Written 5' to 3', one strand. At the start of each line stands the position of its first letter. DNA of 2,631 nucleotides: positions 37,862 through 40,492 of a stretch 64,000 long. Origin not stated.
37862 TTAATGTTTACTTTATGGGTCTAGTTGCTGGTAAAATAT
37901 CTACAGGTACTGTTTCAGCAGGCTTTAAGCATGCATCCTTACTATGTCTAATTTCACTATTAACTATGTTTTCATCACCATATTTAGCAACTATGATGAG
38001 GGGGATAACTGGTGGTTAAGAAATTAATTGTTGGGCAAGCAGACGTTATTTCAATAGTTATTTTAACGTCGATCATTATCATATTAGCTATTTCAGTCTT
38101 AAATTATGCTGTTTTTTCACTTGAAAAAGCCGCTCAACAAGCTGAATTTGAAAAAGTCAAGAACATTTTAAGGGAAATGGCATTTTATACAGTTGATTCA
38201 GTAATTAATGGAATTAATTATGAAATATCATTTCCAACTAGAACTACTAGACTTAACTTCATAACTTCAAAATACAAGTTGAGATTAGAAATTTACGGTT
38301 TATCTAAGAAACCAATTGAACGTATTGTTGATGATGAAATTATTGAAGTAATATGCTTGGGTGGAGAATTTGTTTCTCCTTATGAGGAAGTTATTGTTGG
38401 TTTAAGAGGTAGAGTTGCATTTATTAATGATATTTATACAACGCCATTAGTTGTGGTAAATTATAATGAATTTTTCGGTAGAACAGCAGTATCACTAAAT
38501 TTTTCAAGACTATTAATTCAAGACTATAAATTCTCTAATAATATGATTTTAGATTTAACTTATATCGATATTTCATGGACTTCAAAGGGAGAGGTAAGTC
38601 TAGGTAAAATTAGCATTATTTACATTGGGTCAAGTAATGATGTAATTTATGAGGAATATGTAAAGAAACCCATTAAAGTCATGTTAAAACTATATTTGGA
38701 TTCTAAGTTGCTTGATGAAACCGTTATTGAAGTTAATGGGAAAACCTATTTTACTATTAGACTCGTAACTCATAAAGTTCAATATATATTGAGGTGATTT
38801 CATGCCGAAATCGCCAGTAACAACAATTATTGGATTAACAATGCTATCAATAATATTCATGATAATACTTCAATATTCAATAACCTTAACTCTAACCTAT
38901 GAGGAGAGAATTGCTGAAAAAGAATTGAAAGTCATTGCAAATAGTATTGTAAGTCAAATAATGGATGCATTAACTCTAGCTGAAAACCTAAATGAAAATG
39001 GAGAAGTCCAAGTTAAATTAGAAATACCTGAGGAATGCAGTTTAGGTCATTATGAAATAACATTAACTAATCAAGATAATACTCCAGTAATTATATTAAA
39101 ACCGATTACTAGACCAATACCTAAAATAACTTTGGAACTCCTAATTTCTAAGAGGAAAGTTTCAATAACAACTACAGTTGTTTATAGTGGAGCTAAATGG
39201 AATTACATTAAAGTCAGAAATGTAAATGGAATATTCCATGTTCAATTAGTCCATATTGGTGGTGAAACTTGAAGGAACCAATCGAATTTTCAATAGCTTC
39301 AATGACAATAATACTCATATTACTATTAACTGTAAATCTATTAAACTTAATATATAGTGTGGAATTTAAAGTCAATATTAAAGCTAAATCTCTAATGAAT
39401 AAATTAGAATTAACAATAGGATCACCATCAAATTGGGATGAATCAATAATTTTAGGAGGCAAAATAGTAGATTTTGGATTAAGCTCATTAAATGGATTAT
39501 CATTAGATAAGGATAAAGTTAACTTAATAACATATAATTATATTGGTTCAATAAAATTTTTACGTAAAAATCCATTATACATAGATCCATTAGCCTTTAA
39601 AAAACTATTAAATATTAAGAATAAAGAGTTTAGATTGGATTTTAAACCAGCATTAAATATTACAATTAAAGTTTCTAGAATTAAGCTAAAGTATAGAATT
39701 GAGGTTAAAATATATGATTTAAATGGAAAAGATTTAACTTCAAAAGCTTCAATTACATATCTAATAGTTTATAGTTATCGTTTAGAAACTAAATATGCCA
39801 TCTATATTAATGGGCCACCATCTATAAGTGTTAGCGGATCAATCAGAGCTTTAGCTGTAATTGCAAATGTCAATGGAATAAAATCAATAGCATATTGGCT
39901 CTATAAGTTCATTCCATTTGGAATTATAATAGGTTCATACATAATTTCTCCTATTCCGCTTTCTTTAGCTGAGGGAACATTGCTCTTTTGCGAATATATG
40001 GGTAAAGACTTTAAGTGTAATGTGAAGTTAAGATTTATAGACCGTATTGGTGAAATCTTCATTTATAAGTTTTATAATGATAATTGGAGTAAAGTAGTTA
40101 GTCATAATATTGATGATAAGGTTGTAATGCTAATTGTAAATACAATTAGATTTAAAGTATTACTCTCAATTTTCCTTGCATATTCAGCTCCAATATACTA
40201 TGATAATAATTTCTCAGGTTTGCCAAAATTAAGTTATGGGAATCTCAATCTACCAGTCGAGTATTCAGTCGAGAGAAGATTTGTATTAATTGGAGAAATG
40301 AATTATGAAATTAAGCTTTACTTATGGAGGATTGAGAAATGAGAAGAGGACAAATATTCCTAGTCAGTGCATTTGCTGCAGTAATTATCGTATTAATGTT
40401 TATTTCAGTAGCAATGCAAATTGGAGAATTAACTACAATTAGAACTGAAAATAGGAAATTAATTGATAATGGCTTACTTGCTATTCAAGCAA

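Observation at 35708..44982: Uncharacterised type IV pilus-like (TFF) locus with five translationally coupled pilin-like genes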

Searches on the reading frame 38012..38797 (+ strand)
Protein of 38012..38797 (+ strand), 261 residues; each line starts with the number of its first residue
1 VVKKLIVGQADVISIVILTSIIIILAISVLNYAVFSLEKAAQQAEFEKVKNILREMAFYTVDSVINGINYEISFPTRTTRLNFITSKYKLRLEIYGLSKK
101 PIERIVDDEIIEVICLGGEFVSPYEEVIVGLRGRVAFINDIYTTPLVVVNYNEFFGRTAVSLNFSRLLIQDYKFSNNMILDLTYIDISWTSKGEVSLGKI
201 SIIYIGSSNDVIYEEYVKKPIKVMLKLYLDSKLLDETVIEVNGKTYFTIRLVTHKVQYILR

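Call 3: search_protein_families(library=pfam, proteins=[window:38012-38797:+], max_evalue=0.1)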
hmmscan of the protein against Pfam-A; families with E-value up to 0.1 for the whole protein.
window:38012-38797:+ (261 aa): 2 families
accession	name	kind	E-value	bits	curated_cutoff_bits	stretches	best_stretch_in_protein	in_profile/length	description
PF07790.16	Pilin_N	-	0.029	15.6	25.2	1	11-44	5-40/78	Archaeal Type IV pilin, N-terminal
PF23960.2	DUF7289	-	0.032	14.2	27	1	8-84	2-72/238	Family of unknown function (DUF7289)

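Call 4: search_protein_families(library=ncbifam, proteins=[window:38012-38797:+], max_evalue=0.1)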
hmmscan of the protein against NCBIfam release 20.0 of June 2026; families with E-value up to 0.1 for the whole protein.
window:38012-38797:+ (261 aa): 1 family
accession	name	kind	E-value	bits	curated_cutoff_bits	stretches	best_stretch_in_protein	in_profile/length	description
NF033945.1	AcrIIA2_fam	subfamily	0.0022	18.1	40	1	226-252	62-87/118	AcrIIA2 family anti-CRISPR protein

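Call 87: search_solved_structures(query=A7, max_evalue=1)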
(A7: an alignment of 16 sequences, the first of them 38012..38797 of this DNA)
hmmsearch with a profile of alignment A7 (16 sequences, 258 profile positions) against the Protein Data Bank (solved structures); distinct sequences matched with E-value up to 1: 1.
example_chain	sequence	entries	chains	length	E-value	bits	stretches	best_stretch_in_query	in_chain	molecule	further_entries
7a67_A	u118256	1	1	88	0.053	16.4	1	58-109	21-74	KEOPS complex subunit Pcc1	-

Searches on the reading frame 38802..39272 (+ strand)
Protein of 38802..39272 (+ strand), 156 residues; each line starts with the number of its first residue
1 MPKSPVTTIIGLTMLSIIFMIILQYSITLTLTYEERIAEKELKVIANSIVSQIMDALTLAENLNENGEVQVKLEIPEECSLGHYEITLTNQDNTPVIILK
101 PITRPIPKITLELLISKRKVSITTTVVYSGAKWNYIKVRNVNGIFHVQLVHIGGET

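Call 3: search_protein_families(library=pfam, proteins=[window:38802-39272:+], max_evalue=0.1)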
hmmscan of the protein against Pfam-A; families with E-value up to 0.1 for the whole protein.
window:38802-39272:+ (156 aa): 3 families
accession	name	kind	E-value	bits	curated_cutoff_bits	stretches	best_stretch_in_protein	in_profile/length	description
PF23928.1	DUF7266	-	1.3e-05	25.4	27.6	1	10-127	16-111/145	Family of unknown function (DUF7266)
PF01835.25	MG2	-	0.014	16.2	32.8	1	43-93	37-85/96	MG2 domain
PF15418.12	DUF4625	-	0.065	14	27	1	62-93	86-117/131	Domain of unknown function (DUF4625)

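Call 4: search_protein_families(library=ncbifam, proteins=[window:38802-39272:+], max_evalue=0.1)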
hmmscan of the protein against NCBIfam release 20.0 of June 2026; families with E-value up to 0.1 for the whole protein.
window:38802-39272:+ (156 aa): 0 families

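Call 84: search_protein_families(library=pfam, alignment_id=A5, max_evalue=0.05)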
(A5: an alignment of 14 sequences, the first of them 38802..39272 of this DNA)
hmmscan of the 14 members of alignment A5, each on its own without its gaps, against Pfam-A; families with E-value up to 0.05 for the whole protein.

A. member 1, window:38802-39272:+ (156 aa): 2 families
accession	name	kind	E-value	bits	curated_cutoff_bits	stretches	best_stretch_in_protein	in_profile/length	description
PF23928.1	DUF7266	-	1.3e-05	25.4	27.6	1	10-127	16-111/145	Family of unknown function (DUF7266)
PF01835.25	MG2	-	0.014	16.2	32.8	1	43-93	37-85/96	MG2 domain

B. families by the number of members that match (of 14 scanned): 6 families
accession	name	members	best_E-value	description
PF23928.1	DUF7266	6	9.3e-06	Family of unknown function (DUF7266)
PF16693.10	Yop-YscD_ppl_1st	2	0.033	YscD/CdsD-like Bon-like domain 1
PF10102.14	DUF2341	1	5e-14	Domain of unknown function (DUF2341)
PF01835.25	MG2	1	0.014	MG2 domain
PF25242.1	Ubiquitin_UBP8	1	0.022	UBP8-like, ubiquitin-like domain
PF06900.16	DUF1270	1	0.031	Protein of unknown function (DUF1270)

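Call 88: search_solved_structures(query=A5, max_evalue=1)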
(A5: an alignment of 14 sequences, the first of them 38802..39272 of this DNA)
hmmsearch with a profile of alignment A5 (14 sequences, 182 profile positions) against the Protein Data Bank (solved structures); distinct sequences matched with E-value up to 1: 5.
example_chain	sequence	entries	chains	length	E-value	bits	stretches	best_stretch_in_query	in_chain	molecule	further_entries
8prj_A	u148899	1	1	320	2.8e-05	27.1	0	142-142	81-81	v31Bagel8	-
2d8b_A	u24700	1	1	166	0.03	17.2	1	33-157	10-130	Twinfilin-1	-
8prs_A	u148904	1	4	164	0.055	16.3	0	145-171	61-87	nvBagel4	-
7ccc_B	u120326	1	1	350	0.1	15.5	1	34-157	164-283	Twinfilin-1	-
8pra_A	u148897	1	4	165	0.13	15.1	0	142-173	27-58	Cell surface protein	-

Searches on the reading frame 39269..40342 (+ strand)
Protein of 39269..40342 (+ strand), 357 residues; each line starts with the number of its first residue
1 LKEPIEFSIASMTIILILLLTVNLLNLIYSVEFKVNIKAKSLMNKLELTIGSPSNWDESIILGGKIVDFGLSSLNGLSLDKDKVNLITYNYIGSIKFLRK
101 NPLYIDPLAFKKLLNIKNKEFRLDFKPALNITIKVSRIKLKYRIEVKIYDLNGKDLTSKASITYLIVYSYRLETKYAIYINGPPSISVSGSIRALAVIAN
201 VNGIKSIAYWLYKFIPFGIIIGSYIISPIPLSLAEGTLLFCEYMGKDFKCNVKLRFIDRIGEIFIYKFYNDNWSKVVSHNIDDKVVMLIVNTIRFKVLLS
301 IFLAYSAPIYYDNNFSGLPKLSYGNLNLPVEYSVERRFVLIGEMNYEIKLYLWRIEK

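Call 3: search_protein_families(library=pfam, proteins=[window:39269-40342:+], max_evalue=0.1)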
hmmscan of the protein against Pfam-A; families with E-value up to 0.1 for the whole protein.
window:39269-40342:+ (357 aa): 0 families

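Call 4: search_protein_families(library=ncbifam, proteins=[window:39269-40342:+], max_evalue=0.1)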
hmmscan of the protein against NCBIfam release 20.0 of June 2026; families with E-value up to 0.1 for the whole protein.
window:39269-40342:+ (357 aa): 0 families

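Call 25: find_homologous_proteins(query=window:39269-40342:+, max_evalue=0.01)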
Query window:39269-40342:+ (357 aa): 2 proteins with E <= 0.01 among 3519 candidates.
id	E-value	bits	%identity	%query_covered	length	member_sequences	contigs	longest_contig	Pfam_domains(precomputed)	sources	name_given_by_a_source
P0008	5.6e-225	764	100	100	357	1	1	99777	-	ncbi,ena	-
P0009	8.4e-47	178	32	100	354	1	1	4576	-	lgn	-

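Call 77: predict_structure(alignment_id=A3)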
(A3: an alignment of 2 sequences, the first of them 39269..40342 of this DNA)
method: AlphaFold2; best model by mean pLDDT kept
length: 357 residues; sequences in the alignment: 2
mean_pLDDT: 40.5   pTM: 0.41
mean pLDDT of the five models: 40.5, 39.2, 39.0, 37.5, 35.9
residues with pLDDT >= 90: 0; 70-90: 16; 50-70: 87; < 50: 254
segments of 3 or more residues with pLDDT < 50: 1-16, 18-129, 212-235, 243-247, 258-265, 270-357
pLDDT, mean of each block of 10 residues (from residue 1): 40 47 42 29 26 25 22 26 27 22 27 28 34 64 67 68 70 64 56 63 54 39 42 49 49 53 48 35 37 30 31 32 31 27 23 24
secondary structure, 60 per line:
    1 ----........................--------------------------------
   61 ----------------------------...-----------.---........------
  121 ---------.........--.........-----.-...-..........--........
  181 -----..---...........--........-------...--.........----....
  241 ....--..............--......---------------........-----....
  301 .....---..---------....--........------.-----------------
elements in order: H5-28 E89-91 H107-114 E130-138 E141-149 E161-170 E173-180 E191-201 E204-211 E219-221 E224-232 E237-244 E247-260 E263-268 E284-291 E297-305 E320-323 E326-329 H330-333

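Call 85: search_protein_families(library=pfam, alignment_id=A6, max_evalue=0.05)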
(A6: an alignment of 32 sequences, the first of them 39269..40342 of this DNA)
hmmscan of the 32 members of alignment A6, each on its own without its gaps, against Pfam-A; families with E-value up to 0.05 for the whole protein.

A. member 1, window:39269-40342:+ (357 aa): 0 families

B. families by the number of members that match (of 32 scanned): 10 families
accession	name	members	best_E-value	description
PF23922.1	DUF7261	1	0.00028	Family of unknown function (DUF7261)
PF10804.13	DUF2538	1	0.00039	Protein of unknown function (DUF2538)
PF10670.15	DUF4198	1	0.0074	Domain of unknown function (DUF4198)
PF17665.6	DUF5527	1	0.028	Family of unknown function (DUF5527)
PF22852.1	SoxE_N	1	0.029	Sulfocyanin, N-terminal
PF14877.11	mIF3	1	0.032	Mitochondrial translation initiation factor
PF08370.16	PDR_assoc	1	0.034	Plant PDR ABC transporter associated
PF22518.2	DUF6997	1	0.034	Domain of unknown function (DUF6997)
PF09991.14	DUF2232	1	0.042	Predicted membrane protein (DUF2232)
PF06196.17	DUF997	1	0.048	Protein of unknown function (DUF997)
